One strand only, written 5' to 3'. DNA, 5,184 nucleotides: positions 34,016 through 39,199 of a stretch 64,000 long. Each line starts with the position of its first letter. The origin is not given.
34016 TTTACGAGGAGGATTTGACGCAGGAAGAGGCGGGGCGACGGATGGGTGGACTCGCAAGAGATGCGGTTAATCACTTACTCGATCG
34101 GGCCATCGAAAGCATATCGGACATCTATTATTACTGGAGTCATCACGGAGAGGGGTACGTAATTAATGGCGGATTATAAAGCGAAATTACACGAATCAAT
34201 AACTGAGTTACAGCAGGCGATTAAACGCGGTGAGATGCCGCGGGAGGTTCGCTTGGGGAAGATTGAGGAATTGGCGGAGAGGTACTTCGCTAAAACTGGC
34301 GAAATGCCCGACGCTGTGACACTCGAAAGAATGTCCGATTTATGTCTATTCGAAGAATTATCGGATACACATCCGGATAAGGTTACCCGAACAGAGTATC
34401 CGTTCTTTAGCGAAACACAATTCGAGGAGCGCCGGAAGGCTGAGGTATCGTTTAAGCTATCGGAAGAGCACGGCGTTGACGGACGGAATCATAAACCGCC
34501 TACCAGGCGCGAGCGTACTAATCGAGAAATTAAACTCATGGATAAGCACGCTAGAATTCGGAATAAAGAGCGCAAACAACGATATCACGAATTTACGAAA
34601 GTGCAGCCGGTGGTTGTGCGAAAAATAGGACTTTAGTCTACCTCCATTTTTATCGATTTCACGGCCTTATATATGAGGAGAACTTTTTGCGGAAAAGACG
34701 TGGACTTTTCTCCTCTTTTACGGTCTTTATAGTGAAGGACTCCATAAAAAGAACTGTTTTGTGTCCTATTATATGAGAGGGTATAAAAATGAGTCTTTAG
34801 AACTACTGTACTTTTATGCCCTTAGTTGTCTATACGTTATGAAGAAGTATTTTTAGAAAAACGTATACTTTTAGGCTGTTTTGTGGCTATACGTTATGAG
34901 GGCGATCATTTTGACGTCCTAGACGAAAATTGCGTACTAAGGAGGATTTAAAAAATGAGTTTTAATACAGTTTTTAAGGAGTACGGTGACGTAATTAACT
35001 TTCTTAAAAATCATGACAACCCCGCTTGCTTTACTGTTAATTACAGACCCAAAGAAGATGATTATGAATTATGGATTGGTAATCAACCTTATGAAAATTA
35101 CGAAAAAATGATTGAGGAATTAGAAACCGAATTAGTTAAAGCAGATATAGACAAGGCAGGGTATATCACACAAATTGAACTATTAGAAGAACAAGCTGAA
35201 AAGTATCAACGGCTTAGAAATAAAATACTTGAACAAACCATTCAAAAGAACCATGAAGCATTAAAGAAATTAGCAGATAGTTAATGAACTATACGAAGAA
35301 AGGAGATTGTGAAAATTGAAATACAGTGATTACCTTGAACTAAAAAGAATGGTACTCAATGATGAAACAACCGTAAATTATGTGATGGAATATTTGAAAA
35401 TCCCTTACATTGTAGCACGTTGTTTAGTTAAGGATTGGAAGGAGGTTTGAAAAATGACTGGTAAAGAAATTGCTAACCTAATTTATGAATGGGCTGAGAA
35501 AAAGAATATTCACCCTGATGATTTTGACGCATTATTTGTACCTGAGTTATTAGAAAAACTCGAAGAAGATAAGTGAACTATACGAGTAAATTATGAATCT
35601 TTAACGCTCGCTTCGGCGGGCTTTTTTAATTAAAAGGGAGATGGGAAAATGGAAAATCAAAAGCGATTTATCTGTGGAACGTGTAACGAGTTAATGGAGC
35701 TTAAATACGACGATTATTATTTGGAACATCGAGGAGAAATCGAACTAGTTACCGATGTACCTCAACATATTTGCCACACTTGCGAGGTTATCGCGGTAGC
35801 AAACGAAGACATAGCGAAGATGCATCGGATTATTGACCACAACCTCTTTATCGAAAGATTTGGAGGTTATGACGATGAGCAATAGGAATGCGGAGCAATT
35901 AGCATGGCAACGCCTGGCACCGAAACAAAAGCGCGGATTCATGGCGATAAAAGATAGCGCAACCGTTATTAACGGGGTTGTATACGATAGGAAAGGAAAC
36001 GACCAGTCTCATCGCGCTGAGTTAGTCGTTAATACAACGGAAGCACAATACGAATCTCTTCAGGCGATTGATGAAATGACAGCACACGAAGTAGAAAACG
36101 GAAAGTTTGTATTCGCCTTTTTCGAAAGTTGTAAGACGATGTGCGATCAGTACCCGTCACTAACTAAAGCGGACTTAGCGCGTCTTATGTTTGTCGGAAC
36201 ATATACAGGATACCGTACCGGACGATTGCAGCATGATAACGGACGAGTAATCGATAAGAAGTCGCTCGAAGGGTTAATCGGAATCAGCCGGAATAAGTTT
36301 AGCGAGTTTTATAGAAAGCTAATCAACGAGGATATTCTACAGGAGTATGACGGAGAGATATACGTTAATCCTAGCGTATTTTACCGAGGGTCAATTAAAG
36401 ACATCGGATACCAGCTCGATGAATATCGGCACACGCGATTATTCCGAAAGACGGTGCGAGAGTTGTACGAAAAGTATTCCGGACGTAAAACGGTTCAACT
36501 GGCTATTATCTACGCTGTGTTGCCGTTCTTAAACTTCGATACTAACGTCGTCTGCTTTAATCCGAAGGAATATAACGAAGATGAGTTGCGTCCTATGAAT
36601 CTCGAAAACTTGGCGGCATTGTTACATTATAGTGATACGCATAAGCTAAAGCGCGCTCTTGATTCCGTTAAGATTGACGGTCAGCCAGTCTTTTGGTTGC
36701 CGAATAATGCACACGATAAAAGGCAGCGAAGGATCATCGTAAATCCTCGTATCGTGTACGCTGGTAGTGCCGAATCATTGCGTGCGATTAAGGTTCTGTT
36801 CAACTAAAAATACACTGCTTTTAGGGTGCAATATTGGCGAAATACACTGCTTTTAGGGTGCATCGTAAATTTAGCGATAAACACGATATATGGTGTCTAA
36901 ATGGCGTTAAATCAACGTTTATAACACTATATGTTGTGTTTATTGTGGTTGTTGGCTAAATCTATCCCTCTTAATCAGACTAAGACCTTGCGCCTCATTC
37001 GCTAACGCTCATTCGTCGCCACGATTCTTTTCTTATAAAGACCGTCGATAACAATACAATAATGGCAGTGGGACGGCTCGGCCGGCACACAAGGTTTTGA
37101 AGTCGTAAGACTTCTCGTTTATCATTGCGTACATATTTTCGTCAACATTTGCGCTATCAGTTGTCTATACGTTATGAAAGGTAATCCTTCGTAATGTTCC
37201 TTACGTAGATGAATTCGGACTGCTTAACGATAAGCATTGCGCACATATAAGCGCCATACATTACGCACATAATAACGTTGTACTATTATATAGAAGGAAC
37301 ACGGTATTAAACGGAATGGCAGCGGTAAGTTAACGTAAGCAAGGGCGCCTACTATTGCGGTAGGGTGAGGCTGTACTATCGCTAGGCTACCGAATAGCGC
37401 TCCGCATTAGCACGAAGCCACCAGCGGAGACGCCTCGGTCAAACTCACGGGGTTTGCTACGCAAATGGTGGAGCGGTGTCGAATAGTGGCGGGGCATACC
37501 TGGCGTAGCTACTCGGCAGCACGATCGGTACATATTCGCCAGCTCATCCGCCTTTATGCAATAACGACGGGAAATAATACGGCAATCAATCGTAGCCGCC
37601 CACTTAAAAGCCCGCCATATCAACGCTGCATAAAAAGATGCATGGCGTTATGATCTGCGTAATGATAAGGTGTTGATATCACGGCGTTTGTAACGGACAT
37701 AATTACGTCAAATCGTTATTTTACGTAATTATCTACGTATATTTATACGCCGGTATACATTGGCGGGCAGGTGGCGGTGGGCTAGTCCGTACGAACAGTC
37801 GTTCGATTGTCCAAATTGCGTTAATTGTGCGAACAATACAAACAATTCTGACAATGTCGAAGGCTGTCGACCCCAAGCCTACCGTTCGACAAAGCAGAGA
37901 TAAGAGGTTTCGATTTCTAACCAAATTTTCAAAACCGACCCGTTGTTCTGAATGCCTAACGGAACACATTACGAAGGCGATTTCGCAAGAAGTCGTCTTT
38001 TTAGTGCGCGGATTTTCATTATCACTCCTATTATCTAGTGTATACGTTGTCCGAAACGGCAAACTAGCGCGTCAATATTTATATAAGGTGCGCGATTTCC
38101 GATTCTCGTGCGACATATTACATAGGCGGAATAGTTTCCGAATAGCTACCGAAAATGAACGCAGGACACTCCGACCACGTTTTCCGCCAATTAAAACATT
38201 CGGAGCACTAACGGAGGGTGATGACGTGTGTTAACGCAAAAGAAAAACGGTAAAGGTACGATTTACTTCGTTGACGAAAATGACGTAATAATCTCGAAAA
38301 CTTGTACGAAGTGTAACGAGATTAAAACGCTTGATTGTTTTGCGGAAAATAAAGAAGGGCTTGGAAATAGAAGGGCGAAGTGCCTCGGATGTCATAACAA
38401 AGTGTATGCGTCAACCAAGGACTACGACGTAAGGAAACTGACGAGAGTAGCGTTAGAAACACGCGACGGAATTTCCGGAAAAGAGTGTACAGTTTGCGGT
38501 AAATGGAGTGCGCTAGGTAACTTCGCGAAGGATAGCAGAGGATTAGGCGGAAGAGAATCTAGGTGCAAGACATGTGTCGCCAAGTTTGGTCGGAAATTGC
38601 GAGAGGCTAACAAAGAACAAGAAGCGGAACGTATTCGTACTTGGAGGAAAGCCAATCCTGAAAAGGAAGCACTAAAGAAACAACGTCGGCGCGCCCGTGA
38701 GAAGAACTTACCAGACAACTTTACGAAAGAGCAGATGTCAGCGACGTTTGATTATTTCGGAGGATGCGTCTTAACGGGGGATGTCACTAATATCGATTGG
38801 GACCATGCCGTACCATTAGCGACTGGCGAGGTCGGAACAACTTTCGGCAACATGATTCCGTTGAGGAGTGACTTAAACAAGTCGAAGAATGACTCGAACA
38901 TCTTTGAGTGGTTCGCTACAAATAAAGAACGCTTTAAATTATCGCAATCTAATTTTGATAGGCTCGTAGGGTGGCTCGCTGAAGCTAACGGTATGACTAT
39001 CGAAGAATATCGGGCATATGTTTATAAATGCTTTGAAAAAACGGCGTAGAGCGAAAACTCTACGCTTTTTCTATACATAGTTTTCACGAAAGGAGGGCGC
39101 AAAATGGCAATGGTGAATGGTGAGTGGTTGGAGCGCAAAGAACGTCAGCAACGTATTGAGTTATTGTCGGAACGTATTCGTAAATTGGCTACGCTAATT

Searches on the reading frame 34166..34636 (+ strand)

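Call 70: search_protein_families(library=phrogs, proteins=[window:34166-34636:+], max_evalue=0.001)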
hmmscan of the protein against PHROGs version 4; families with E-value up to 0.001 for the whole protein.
window:34166-34636:+ (156 aa): 1 family
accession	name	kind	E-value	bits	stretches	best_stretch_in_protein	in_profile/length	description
phrog_13088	-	unknown function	3.9e-44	151.3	1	5-148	10-157/165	-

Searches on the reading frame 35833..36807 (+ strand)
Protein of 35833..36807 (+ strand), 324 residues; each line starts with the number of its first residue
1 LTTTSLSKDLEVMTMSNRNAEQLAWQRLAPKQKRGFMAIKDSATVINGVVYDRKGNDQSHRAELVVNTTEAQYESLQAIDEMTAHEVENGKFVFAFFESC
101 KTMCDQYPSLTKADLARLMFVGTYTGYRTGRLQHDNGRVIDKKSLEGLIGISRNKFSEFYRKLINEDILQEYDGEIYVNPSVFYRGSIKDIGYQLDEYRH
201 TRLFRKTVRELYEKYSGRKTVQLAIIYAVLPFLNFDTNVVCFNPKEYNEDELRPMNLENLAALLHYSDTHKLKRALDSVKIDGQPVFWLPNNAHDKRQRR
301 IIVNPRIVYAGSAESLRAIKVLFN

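Call 70: search_protein_families(library=phrogs, proteins=[window:35833-36807:+], max_evalue=0.001)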
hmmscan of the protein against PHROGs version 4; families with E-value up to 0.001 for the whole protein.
window:35833-36807:+ (324 aa): 1 family
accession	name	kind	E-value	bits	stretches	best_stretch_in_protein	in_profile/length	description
phrog_9501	-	unknown function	9.5e-36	124.4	1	70-324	23-264/267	-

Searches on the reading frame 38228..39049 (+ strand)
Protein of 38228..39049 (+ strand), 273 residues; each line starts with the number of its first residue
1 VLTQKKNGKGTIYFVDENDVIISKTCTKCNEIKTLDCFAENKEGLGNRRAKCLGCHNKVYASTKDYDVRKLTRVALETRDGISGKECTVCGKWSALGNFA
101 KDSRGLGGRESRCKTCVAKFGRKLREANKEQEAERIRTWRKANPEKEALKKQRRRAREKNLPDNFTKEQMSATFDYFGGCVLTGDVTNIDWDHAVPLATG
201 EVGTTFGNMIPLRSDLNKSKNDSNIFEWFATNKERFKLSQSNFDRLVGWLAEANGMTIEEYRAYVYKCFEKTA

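Call 70: search_protein_families(library=phrogs, proteins=[window:38228-39049:+], max_evalue=0.001)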
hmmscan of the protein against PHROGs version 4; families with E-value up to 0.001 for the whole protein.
window:38228-39049:+ (273 aa): 8 families
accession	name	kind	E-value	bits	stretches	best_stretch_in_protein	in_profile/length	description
phrog_1035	-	DNA, RNA and nucleotide metabolism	2.3e-25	91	1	75-239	53-229/271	endonuclease VII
phrog_5558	-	moron, auxiliary metabolic gene and host takeover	5.4e-12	47.1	1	17-135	2-116/130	Lar-like restriction alleviation protein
phrog_2633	-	DNA, RNA and nucleotide metabolism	1.8e-08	35.6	1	77-137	6-65/142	endonuclease VII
phrog_2255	-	DNA, RNA and nucleotide metabolism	1.9e-08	35.1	2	12-92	42-118/211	HNH endonuclease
phrog_2340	-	DNA, RNA and nucleotide metabolism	2.4e-08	35.3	1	84-160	8-101/171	endonuclease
phrog_6611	-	unknown function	3.4e-06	28.3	0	79-118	136-175/180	-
phrog_2539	-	unknown function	0.0001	23.2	0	83-152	96-164/229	-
phrog_24058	-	unknown function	0.0004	21.8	1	85-120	6-40/98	-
